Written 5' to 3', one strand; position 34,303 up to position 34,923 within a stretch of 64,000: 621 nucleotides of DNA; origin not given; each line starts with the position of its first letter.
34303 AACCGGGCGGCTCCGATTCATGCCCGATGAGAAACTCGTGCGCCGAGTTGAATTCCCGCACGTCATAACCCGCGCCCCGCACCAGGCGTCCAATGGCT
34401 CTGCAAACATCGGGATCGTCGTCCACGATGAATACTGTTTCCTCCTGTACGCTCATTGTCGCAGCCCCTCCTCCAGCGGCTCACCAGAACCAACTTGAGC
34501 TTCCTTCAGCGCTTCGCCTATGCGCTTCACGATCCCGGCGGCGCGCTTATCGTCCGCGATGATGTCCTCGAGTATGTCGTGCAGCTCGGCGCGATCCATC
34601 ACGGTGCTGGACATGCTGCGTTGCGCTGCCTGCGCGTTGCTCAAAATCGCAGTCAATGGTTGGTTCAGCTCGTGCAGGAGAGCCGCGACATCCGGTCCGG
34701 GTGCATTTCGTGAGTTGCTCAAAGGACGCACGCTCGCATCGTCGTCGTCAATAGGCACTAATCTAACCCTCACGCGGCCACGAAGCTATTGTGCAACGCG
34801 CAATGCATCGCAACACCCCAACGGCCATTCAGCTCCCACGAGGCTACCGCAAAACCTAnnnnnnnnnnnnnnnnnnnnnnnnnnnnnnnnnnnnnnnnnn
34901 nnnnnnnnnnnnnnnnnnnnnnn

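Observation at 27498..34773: Hypothesis: the 27.5-34.8 kb genes form one non-canonical multistep phosphorelay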

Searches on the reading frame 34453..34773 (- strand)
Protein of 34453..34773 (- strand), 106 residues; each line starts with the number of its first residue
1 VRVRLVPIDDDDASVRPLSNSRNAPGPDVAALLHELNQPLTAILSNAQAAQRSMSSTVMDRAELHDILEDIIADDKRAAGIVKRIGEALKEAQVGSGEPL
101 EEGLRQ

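Call 4: search_protein_families(library=pfam, proteins=[window:34453-34773:-], max_evalue=0.01)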
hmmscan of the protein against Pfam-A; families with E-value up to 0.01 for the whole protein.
window:34453-34773:- (106 aa): 1 family
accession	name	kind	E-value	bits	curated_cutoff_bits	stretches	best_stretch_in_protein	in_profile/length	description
PF00512.31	HisKA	-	1.9e-07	31.5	26.9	1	29-85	6-57/66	His Kinase A (phospho-acceptor) domain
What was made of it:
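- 34453..34773 (-): Gene D: stand-alone DHp (HisKA) protein. The maximal ORF is 106 aa. Orthologues suggest a start at GTG 34731 or TTG 34722, giving about 89-92 aa. The two-helix hairpin core spans 34492-34689 and the His34 codon is at 34672-34674. The stop overlaps the start of C (ATGA). Pfam HisKA (call 4).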

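Call 5: search_protein_families(library=ncbifam, proteins=[window:34453-34773:-], max_evalue=0.01)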
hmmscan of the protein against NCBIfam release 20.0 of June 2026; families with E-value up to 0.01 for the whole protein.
window:34453-34773:- (106 aa): 3 families
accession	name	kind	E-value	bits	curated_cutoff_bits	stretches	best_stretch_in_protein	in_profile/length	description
NF040750.1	tetrathio_HK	equivalog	6.6e-05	21.6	750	1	32-86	345-398/555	tetrathionate respiration histidine kinase TtrS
NF041777.1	sens_FixL_Rhizob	equivalog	0.00026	19.8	850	1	25-87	262-325/485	sensor protein FixL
NF047497.1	HK_LIC_12097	equivalog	0.00097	18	500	1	29-85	154-208/367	LIC_12097 family sensor histidine kinase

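Call 6: find_homologous_proteins(query=window:34453-34773:-, max_evalue=0.001)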
Query window:34453-34773:- (106 aa): 564 proteins with E <= 0.001 among 604 candidates; the best 120 are listed.
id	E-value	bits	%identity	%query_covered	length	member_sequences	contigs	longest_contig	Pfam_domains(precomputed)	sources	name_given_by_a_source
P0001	2.7e-55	203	99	95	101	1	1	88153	PF00512.32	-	-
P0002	1.6e-38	149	83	84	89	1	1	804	PF00512.32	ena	-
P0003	4.6e-36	141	81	84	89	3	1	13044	PF00512.32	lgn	-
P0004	6.0e-36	141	81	84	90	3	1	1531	PF00512.32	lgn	-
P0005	1.3e-35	140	78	84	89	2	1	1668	PF00512.32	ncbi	-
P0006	2.3e-34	136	78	83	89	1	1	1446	PF00512.32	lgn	-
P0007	5.3e-32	128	76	82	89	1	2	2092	PF00512.32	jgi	jgi:two-component system sensor kinase FixL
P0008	5.9e-32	128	78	76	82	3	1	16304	PF00512.32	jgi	jgi:signal transduction histidine kinase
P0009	7.6e-32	127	74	82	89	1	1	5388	PF00512.32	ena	-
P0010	5.9e-31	125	72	82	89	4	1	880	PF00512.32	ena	-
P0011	6.0e-31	125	75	80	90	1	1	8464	PF00512.32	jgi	jgi:signal transduction histidine kinase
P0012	6.7e-31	124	76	82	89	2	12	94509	PF00512.32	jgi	-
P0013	2.1e-30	123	72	82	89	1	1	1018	PF00512.32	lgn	-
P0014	2.9e-30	122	76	75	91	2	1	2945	PF00512.32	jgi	jgi:signal transduction histidine kinase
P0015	6.3e-30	121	69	86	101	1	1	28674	PF00512.32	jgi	jgi:signal transduction histidine kinase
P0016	9.0e-30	121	72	82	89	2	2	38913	PF00512.32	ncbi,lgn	-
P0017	1.1e-29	121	71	81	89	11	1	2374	PF00512.32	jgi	-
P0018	1.2e-29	120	77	75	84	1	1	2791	PF00512.32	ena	-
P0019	1.3e-29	120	72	82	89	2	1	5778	PF00512.32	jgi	jgi:signal transduction histidine kinase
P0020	1.6e-29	120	73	82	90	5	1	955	PF00512.32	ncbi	-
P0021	1.7e-29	120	72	82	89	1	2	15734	PF00512.32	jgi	jgi:signal transduction histidine kinase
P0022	1.9e-29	120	70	84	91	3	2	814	PF00512.32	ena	-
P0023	2.5e-29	119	69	82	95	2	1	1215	PF00512.32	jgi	jgi:C4-dicarboxylate-specific signal transduction histidine kinase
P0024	4.4e-29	119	74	82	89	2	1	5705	PF00512.32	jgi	-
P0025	5.6e-29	118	72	82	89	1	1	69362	PF00512.32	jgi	jgi:C4-dicarboxylate-specific signal transduction histidine kinase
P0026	6.0e-29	118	73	82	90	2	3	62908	PF00512.32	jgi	jgi:C4-dicarboxylate-specific signal transduction histidine kinase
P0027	1.1e-28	117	71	82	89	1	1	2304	PF00512.32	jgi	jgi:two-component system, LuxR family, sensor kinase FixL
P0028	1.5e-28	117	75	82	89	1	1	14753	PF00512.32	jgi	jgi:two-component system sensor kinase FixL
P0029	2.3e-28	116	71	82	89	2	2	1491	PF00512.32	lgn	-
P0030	4.0e-28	116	69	84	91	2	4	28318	PF00512.32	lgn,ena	-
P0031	4.4e-28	115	70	84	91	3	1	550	PF00512.32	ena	-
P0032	4.9e-28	115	69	85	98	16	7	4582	PF00512.32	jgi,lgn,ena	-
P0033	5.8e-28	115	70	81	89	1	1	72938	PF00512.32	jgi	jgi:signal transduction histidine kinase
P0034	6.0e-28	115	63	88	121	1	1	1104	PF00512.32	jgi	jgi:signal transduction histidine kinase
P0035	6.4e-28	115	72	82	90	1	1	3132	PF00512.32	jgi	jgi:signal transduction histidine kinase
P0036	6.5e-28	115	68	88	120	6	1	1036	PF00512.32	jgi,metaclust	metaclust:\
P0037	6.5e-28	115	71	84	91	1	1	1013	PF00512.32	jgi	-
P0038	6.7e-28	115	69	84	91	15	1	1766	PF00512.32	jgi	jgi:signal transduction histidine kinase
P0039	7.3e-28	115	67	83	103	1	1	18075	PF00512.32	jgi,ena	-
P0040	7.8e-28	115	70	82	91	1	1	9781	PF00512.32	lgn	-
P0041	1.3e-27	114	72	80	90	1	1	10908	PF00512.32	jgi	jgi:signal transduction histidine kinase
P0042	2.5e-27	113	69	85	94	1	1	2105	PF00512.32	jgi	jgi:C4-dicarboxylate-specific signal transduction histidine kinase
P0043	3.0e-27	113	69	84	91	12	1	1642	PF00512.32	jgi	-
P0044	3.3e-27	113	66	82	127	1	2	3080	PF00512.32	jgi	jgi:hypothetical protein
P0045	3.4e-27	113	69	80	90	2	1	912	PF00512.32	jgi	jgi:two-component system sensor kinase FixL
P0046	7.6e-27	111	68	84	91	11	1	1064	PF00512.32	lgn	-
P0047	1.1e-26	111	73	73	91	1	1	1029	PF00512.32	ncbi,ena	-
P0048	1.2e-26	111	66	85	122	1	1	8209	PF00512.32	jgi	jgi:signal transduction histidine kinase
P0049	2.1e-26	110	70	75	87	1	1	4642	PF00512.32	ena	-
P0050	8.0e-26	108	62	84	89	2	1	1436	PF00512.32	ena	-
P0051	9.6e-26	108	66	84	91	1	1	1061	PF00512.32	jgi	jgi:two-component system, LuxR family, sensor kinase FixL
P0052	1.3e-25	107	68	79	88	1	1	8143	PF00512.32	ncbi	ncbi:MAG TPA: hypothetical protein VI653_06095 [Steroidobacteraceae bacterium]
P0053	1.7e-25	107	66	84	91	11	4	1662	PF00512.32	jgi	jgi:two-component system, LuxR family, sensor kinase FixL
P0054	2.0e-25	107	73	73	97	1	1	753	PF00512.32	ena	-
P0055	3.3e-25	106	69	75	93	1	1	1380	PF00512.32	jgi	jgi:two-component system sensor kinase FixL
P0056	3.6e-25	106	71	74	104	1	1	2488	PF00512.32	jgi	jgi:two-component system, LuxR family, sensor kinase FixL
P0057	4.4e-25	106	60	84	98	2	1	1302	PF00512.32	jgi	-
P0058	4.6e-25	106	72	72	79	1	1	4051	PF00512.32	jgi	jgi:signal transduction histidine kinase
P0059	4.7e-25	106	68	85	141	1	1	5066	PF00512.32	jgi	jgi:signal transduction histidine kinase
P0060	4.7e-25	106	72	77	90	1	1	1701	PF00512.32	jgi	jgi:signal transduction histidine kinase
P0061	6.6e-25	105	66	80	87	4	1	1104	PF00512.32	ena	-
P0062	1.1e-24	105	67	76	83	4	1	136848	PF00512.32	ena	-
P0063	1.9e-24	104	63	81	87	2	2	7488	PF00512.32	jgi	-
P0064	2.0e-24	104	71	75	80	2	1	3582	PF00512.32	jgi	jgi:two-component system, LuxR family, sensor kinase FixL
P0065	2.6e-24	103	80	62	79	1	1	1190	PF00512.32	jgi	jgi:two-component system, LuxR family, sensor kinase FixL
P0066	2.7e-24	103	67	76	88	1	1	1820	PF00512.32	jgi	jgi:two-component system, LuxR family, sensor kinase FixL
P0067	3.1e-24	103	62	82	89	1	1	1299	PF00512.32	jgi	jgi:signal transduction histidine kinase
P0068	3.3e-24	103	71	71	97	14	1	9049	PF00512.32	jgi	jgi:signal transduction histidine kinase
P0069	1.2e-23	101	68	75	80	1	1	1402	PF00512.32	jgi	jgi:two-component system, LuxR family, sensor kinase FixL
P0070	2.0e-23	100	68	75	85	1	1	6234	PF00512.32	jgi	jgi:two-component system, LuxR family, sensor kinase FixL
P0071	2.2e-23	100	63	76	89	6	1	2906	PF00512.32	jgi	jgi:two-component system, LuxR family, sensor kinase FixL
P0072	9.9e-23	98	69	70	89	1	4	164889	PF00512.32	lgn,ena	-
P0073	1.1e-22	98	67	74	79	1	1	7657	PF00512.32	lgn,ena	-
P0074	2.7e-22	97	73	63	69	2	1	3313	PF00512.32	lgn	-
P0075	7.2e-22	96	63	77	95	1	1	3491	PF00512.32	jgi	jgi:C4-dicarboxylate-specific signal transduction histidine kinase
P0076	8.5e-22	95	62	75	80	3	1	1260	PF00512.32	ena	-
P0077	3.7e-21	93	60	75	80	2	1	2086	PF00512.32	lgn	-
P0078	6.1e-21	93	62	75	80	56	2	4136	PF00512.32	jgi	jgi:C4-dicarboxylate-specific signal transduction histidine kinase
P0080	1.1e-20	92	60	75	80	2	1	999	PF00512.32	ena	-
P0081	1.5e-20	91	60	73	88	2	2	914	PF00512.32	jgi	jgi:two-component system sensor kinase FixL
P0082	1.8e-20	91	60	77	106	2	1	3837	PF00512.32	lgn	-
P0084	2.3e-20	91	55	86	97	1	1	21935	PF00512.32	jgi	jgi:C4-dicarboxylate-specific signal transduction histidine kinase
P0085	8.2e-20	89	59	75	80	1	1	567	PF00512.32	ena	-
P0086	9.0e-20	89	60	73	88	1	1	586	PF00512.32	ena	-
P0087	9.3e-20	89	53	84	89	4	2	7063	PF00512.32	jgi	jgi:two-component system sensor kinase FixL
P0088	9.4e-20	89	60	75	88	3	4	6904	PF00512.32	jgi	jgi:C4-dicarboxylate-specific signal transduction histidine kinase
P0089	1.0e-19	89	71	61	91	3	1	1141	PF00512.32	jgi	-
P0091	3.2e-19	87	61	72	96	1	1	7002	PF00512.32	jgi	jgi:phosphoglycerate-specific signal transduction histidine kinase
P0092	4.6e-19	87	61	72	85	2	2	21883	PF00512.32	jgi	jgi:two-component system sensor kinase FixL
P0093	5.2e-19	86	64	71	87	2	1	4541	PF00512.32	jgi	jgi:two-component system sensor kinase FixL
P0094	7.9e-19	86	63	70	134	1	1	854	PF00512.32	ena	-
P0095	9.1e-19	86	65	64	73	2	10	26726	PF00512.32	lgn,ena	-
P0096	1.2e-18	85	59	73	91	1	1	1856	PF00512.32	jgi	jgi:two-component system, LuxR family, sensor kinase FixL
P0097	1.2e-18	85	59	72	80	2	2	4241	PF00512.32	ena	-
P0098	1.4e-18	85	59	73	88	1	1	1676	PF00512.32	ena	-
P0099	1.4e-18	85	60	72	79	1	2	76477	PF00512.32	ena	-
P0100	1.6e-18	85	64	66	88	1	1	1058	PF00512.32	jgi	jgi:two-component system sensor kinase FixL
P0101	1.9e-18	85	58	75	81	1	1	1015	PF00512.32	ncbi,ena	-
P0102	2.0e-18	84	60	77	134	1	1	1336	PF00512.32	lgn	-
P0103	2.0e-18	84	63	66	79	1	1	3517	PF00512.32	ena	-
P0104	2.1e-18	84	61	71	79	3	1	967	PF00512.32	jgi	jgi:two-component system sensor kinase FixL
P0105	2.2e-18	84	61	72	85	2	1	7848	PF00512.32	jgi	jgi:two-component system sensor kinase FixL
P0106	2.4e-18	84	58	75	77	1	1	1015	PF00512.32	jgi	jgi:signal transduction histidine kinase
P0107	3.1e-18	84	65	67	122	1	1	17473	PF00512.32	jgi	jgi:two-component system sensor kinase FixL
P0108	3.5e-18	84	64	69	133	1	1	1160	PF00512.32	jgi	-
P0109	3.6e-18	84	64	69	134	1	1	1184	PF00512.32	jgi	-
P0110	4.1e-18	83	62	72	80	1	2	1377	PF00512.32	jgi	jgi:hypothetical protein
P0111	5.0e-18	83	66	66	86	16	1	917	PF00512.32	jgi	jgi:two-component system sensor kinase FixL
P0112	5.3e-18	83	67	68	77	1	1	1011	PF00512.32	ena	-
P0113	5.5e-18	83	59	75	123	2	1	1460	PF00512.32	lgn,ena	-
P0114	5.8e-18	83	65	56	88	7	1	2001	PF00512.32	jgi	jgi:two-component system sensor kinase FixL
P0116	8.4e-18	82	56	75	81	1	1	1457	PF00512.32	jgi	jgi:signal transduction histidine kinase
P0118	9.1e-18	82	61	66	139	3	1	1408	PF00512.32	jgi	jgi:signal transduction histidine kinase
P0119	1.0e-17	82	69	60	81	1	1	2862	PF00512.32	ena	-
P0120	1.0e-17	82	51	84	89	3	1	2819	PF00512.32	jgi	jgi:signal transduction histidine kinase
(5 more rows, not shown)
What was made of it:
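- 34453..34773 (-): Family of more than 100 short homologues (call 6).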

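Call 8: find_encoding_contigs(protein=P0012, flank=10000, max_places=4)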
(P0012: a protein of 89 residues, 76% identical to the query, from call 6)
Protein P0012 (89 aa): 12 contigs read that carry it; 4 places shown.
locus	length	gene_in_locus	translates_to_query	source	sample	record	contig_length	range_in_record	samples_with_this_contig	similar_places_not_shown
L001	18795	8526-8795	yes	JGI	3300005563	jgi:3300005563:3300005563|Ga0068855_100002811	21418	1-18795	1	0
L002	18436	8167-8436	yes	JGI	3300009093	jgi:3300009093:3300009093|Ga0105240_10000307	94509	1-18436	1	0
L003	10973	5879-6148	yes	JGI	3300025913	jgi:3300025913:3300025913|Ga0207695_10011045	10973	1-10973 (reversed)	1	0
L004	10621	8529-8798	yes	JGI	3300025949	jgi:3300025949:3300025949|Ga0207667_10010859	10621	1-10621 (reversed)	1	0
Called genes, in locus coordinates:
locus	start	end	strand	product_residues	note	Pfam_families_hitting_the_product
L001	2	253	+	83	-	?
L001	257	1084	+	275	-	PF00072:Response_reg, PF04397:LytTR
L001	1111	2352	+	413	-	PF00083:Sugar_tr, PF07690:MFS_1, PF00854:PTR2 (weak), PF03137:OATP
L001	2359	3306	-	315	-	PF00126:HTH_1, PF03466:LysR_substrate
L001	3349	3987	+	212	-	-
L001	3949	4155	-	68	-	PF02599:CsrA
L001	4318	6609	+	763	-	PF05170:AsmA, PF05359:DUF748, PF13116:YhdP (faint), PF05170:AsmA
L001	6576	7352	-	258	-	PF00970:FAD_binding_6, PF00175:NAD_binding_1 (weak)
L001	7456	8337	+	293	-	PF00106:adh_short, PF13561:adh_short_C2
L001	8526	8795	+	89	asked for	PF00512:HisKA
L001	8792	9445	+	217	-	PF00072:Response_reg, PF08281:Sigma70_r4_2 (weak), PF00196:GerE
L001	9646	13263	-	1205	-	PF00512:HisKA, PF02518:HATPase_c, PF13581:HATPase_c_2 (faint), PF00072:Response_reg, PF00512:HisKA, PF02518:HATPase_c, PF00072:Response_reg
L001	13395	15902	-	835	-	PF02743:dCache_1 (faint), PF01584:CheW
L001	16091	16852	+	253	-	-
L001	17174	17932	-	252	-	PF00392:GntR, PF07729:FCD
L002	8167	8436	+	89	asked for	PF00512:HisKA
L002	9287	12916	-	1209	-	PF00512:HisKA, PF02518:HATPase_c, PF13581:HATPase_c_2 (faint), PF00072:Response_reg, PF00512:HisKA, PF02518:HATPase_c, PF00072:Response_reg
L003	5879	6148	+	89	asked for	PF00512:HisKA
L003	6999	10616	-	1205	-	PF00512:HisKA, PF02518:HATPase_c, PF13581:HATPase_c_2 (faint), PF00072:Response_reg, PF00512:HisKA, PF02518:HATPase_c, PF00072:Response_reg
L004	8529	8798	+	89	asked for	PF00512:HisKA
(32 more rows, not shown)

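Call 9: find_encoding_contigs(protein=P0072, flank=10000, max_places=3)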
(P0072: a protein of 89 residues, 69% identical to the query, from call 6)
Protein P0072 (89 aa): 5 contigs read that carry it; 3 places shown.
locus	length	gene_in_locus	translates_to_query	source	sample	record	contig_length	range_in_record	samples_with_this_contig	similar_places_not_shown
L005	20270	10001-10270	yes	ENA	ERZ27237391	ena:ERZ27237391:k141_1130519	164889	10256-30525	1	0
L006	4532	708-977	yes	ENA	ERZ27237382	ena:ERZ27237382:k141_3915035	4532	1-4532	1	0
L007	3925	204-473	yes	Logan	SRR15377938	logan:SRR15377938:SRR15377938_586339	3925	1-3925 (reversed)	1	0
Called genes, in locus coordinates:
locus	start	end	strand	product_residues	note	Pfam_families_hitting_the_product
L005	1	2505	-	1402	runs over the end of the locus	-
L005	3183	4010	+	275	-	-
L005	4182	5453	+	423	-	PF00083:Sugar_tr, PF07690:MFS_1, PF03137:OATP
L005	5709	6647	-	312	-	PF00126:HTH_1, PF03466:LysR_substrate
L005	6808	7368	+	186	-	-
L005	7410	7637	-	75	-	PF02599:CsrA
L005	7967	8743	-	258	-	PF00970:FAD_binding_6 (weak), PF00175:NAD_binding_1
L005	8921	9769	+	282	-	PF00106:adh_short, PF13561:adh_short_C2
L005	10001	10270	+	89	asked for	PF00512:HisKA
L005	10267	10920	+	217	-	PF00072:Response_reg, PF08281:Sigma70_r4_2 (weak), PF00196:GerE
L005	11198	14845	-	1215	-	PF00512:HisKA, PF02518:HATPase_c, PF00072:Response_reg, PF00512:HisKA, PF02518:HATPase_c, PF13581:HATPase_c_2 (weak), PF00072:Response_reg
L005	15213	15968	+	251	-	-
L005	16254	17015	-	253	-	PF00392:GntR, PF07729:FCD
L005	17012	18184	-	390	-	PF02771:Acyl-CoA_dh_N, PF02770:Acyl-CoA_dh_M, PF00441:Acyl-CoA_dh_1, PF08028:Acyl-CoA_dh_2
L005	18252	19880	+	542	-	PF03255:ACCA (faint), PF01039:Carboxyl_trans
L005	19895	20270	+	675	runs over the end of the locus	PF00289:Biotin_carb_N, PF02222:ATP-grasp (weak), PF02786:CPSase_L_D2, PF07478:Dala_Dala_lig_C (weak), PF21139:BT_MCC_alpha (faint), PF02785:Biotin_carb_C, PF00364:Biotin_lipoyl, PF25973:BSH_CzcB (faint)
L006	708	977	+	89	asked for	PF00512:HisKA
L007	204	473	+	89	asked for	PF00512:HisKA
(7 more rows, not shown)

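Call 10: find_encoding_contigs(protein=P0062, flank=10000, max_places=2)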
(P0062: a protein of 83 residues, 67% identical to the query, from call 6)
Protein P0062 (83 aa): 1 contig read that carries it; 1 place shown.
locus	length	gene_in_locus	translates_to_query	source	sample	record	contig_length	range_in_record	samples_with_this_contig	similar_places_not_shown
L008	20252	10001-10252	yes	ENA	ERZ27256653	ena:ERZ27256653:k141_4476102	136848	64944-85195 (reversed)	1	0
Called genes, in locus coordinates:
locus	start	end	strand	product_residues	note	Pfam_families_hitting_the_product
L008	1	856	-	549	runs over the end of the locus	PF07690:MFS_1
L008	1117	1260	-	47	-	-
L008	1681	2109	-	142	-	PF20159:YidB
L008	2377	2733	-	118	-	-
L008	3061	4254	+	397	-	PF06580:His_kinase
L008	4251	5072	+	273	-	PF00072:Response_reg, PF04397:LytTR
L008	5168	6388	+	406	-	PF00083:Sugar_tr, PF07690:MFS_1, PF12832:MFS_1_like (faint), PF03137:OATP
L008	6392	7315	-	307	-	PF00126:HTH_1, PF03466:LysR_substrate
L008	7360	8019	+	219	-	-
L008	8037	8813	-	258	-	PF00970:FAD_binding_6, PF00175:NAD_binding_1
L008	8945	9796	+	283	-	PF00106:adh_short, PF13561:adh_short_C2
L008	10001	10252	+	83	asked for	PF00512:HisKA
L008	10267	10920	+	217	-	PF00072:Response_reg, PF08281:Sigma70_r4_2 (weak), PF00196:GerE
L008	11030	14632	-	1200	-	PF00512:HisKA, PF02518:HATPase_c, PF13581:HATPase_c_2 (faint), PF00072:Response_reg, PF00512:HisKA, PF02518:HATPase_c, PF00072:Response_reg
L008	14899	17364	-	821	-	PF02743:dCache_1 (faint), PF01584:CheW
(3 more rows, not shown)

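Call 11: find_encoding_contigs(protein=P0099, flank=10000, max_places=2)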
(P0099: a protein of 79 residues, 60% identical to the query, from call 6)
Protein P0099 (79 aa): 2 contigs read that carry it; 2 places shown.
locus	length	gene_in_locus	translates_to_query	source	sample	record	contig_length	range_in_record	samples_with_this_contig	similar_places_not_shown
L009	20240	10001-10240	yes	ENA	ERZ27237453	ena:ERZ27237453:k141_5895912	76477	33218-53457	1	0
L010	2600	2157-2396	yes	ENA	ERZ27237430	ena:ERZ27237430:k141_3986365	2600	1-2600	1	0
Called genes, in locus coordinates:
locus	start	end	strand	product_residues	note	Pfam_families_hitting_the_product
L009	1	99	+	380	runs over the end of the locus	PF13424:TPR_12 (faint), PF13431:TPR_17 (faint), PF14559:TPR_19 (faint), PF13181:TPR_8 (faint), PF13428:TPR_14 (faint), PF00515:TPR_1 (faint), PF07719:TPR_2 (faint), PF13432:TPR_16 (weak), +1 more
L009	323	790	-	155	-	PF01152:Bac_globin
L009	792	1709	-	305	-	PF11231:DUF3034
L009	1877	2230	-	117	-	-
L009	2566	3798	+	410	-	PF06580:His_kinase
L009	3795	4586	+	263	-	PF00072:Response_reg, PF04397:LytTR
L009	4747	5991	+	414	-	PF00083:Sugar_tr, PF07690:MFS_1, PF03137:OATP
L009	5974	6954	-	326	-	PF00126:HTH_1, PF03466:LysR_substrate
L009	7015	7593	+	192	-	-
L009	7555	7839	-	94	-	PF02599:CsrA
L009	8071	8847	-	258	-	PF00970:FAD_binding_6, PF00175:NAD_binding_1 (weak)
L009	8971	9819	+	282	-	PF00106:adh_short, PF13561:adh_short_C2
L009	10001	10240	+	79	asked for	PF00512:HisKA (weak)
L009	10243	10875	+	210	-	PF00072:Response_reg, PF08281:Sigma70_r4_2 (weak), PF00196:GerE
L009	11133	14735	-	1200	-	PF00512:HisKA, PF13581:HATPase_c_2 (faint), PF02518:HATPase_c, PF00072:Response_reg, PF00512:HisKA, PF02518:HATPase_c, PF00072:Response_reg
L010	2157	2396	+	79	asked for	PF00512:HisKA (weak)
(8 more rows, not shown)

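Call 12: find_encoding_contigs(protein=P0084, flank=10000, max_places=2)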
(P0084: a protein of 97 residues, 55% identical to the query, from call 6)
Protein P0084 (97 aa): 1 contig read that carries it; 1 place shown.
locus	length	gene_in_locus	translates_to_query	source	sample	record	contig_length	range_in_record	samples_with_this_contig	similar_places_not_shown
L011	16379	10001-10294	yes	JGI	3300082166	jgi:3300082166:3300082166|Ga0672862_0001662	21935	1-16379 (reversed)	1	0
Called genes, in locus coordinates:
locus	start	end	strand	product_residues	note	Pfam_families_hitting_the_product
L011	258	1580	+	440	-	PF06580:His_kinase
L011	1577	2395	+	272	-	PF00072:Response_reg, PF04397:LytTR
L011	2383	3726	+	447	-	PF00083:Sugar_tr, PF07690:MFS_1, PF03137:OATP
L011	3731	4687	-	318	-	PF00126:HTH_1, PF03466:LysR_substrate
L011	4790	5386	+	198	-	-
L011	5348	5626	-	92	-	PF02599:CsrA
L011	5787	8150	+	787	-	PF05170:AsmA, PF05359:DUF748 (faint), PF05170:AsmA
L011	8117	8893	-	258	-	PF00970:FAD_binding_6, PF00175:NAD_binding_1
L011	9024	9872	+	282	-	PF00106:adh_short, PF13561:adh_short_C2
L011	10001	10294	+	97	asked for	PF00512:HisKA (weak)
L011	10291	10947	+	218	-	PF00072:Response_reg, PF08281:Sigma70_r4_2 (weak), PF00196:GerE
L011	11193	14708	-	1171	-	PF00512:HisKA, PF02518:HATPase_c, PF13581:HATPase_c_2 (faint), PF00072:Response_reg, PF00512:HisKA, PF02518:HATPase_c, PF00072:Response_reg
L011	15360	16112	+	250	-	-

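Call 18: search_protein_representatives(alignment_id=A1)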
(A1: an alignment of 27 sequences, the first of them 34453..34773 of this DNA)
Query: 27 sequences, 89 profile positions. Proteins with E-value up to 0.001 (for the whole library): 13679; up to 1e-10: 3778; up to 1e-30: 3. The best 150 are listed.
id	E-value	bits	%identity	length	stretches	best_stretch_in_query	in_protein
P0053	1.7e-38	146.4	-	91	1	1-87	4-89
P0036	4.6e-38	145.0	-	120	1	1-88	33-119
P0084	2.5e-33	129.8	-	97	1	1-85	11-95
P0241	2.2e-29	117.2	-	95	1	8-79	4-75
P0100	6.1e-29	115.8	-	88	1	6-77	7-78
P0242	3.2e-28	113.4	-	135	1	3-85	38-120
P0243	1.1e-27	111.7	-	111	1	7-81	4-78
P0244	7.0e-27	109.2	-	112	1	4-74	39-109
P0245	8.0e-27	109.0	-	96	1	1-77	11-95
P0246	2.7e-24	100.9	-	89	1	2-63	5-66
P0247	3.5e-24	100.5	-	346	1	13-81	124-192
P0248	3.5e-24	100.5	-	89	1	3-78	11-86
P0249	6.7e-24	99.6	-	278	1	13-81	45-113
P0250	8.3e-24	99.3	-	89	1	13-78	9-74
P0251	1.0e-23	99.0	-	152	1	14-79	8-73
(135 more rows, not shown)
